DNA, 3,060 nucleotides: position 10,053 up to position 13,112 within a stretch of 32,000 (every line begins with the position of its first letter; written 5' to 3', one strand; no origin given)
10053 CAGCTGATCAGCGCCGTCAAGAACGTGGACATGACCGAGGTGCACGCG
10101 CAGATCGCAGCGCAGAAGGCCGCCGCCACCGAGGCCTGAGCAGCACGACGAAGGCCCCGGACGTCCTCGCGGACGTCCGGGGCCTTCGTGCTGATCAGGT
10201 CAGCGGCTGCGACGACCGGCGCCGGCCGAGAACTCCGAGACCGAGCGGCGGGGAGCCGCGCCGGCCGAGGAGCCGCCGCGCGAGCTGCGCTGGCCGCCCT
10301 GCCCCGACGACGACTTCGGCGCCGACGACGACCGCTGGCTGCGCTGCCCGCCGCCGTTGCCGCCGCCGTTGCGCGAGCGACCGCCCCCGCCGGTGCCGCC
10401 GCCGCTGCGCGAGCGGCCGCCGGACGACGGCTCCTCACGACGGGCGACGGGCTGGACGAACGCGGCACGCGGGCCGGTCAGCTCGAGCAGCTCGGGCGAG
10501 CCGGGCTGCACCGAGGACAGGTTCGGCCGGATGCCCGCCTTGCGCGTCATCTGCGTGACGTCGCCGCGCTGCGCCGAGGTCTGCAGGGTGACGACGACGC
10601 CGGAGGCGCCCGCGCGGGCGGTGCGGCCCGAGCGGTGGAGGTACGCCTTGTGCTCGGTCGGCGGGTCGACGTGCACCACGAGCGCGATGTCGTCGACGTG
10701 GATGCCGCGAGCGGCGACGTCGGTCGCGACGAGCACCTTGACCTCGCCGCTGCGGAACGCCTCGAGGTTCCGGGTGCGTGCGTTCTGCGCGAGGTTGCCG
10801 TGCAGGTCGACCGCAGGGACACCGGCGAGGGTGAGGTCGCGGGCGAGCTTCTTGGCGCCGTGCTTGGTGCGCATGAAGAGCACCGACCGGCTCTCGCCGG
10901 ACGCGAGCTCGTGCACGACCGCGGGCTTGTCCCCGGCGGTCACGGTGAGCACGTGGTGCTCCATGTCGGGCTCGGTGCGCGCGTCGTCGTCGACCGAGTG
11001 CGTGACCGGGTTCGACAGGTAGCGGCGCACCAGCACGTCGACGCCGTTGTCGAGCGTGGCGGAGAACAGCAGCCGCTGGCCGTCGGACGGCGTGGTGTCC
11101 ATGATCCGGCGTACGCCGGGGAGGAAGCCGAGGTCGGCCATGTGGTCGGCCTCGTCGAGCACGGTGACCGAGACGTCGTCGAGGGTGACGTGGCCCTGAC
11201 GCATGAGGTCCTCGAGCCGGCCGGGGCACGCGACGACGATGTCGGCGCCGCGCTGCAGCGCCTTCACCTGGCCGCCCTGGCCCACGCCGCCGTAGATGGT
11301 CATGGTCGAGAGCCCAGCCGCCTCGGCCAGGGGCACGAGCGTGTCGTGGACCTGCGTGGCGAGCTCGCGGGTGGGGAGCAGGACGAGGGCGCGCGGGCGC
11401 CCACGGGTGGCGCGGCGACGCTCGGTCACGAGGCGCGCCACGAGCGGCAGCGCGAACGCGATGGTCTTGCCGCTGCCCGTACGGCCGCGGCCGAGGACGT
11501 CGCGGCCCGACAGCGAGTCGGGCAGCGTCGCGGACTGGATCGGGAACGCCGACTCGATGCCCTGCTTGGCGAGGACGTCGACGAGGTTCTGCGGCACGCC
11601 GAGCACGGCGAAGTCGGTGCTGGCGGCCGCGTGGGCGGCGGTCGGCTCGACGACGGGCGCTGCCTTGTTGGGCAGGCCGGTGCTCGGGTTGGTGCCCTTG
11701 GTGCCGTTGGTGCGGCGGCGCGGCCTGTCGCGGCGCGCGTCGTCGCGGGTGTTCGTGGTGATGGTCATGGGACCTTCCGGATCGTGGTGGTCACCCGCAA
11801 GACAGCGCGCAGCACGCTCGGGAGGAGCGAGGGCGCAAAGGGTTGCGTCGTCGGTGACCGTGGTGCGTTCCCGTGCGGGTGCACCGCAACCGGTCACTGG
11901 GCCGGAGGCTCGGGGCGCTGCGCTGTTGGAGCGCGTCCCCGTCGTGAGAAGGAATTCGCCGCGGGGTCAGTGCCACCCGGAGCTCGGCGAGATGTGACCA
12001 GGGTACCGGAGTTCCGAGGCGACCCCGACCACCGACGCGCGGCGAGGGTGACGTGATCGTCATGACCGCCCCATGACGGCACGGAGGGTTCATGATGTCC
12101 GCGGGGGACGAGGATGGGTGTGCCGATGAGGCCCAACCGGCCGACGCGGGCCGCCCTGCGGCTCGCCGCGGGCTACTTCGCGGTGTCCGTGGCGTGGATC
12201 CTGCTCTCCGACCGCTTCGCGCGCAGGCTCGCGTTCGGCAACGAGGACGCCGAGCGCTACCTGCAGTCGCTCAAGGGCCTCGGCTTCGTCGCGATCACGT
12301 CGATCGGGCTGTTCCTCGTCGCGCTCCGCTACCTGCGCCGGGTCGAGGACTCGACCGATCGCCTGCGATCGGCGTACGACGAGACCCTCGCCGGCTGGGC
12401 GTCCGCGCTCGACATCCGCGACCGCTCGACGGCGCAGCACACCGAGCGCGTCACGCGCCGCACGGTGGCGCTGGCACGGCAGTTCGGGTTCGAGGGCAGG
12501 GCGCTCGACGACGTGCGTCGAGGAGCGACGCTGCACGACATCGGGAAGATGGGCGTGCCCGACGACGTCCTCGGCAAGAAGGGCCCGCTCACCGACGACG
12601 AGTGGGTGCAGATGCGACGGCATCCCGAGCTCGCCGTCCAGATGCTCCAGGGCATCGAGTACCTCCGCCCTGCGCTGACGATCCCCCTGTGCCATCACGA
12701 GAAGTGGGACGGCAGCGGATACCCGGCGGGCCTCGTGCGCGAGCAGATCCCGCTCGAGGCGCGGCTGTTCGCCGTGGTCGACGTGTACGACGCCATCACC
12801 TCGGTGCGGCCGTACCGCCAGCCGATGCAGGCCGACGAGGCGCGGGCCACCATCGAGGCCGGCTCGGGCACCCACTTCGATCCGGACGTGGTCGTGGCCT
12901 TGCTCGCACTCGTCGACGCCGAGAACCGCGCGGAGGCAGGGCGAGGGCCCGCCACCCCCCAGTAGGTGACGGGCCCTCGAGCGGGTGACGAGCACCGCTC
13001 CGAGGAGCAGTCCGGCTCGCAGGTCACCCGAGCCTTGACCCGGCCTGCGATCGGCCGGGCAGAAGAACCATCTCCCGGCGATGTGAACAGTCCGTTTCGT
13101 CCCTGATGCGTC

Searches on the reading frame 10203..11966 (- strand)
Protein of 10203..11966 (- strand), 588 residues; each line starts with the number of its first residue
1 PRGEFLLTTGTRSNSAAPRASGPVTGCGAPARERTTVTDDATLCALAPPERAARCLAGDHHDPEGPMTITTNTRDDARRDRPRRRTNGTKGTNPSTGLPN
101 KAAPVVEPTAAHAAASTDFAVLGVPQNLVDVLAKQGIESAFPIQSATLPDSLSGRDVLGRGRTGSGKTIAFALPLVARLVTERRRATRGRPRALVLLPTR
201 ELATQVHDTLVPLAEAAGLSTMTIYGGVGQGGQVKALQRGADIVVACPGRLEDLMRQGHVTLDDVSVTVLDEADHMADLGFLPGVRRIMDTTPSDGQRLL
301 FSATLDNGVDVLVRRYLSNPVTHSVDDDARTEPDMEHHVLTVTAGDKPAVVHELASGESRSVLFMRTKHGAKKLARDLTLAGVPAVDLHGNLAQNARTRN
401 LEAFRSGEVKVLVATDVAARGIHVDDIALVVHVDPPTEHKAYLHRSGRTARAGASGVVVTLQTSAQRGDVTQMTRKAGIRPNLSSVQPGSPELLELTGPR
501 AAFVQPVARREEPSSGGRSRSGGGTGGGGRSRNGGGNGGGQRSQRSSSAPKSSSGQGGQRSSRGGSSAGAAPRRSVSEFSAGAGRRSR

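Call 67: search_protein_families(library=pfam, proteins=[window:10203-11966:-], max_evalue=0.001)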
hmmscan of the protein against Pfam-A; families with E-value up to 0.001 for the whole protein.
window:10203-11966:- (588 aa): 3 families
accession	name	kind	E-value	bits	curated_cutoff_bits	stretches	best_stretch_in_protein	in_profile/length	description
PF00270.35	DEAD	-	3.4e-40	137.9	26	1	142-307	2-162/167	DEAD/DEAH box helicase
PF00271.37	Helicase_C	-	1.2e-24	87.1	23.5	1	351-453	6-110/110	Helicase conserved C-terminal domain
PF04851.21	ResIII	-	1.4e-05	25.5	22.5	1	162-305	31-162/164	Type III restriction enzyme, res subunit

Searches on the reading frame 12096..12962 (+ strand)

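Call 67: search_protein_families(library=pfam, proteins=[window:12096-12962:+], max_evalue=0.001)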
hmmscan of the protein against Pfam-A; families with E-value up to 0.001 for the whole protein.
window:12096-12962:+ (289 aa): 2 families
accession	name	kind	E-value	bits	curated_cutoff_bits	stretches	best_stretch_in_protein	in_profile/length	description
PF13487.12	HD_5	-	2.6e-37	128.6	27.2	1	105-265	7-170/170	HD domain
PF01966.28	HD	-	2.3e-17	63.8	22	1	113-233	2-115/116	HD domain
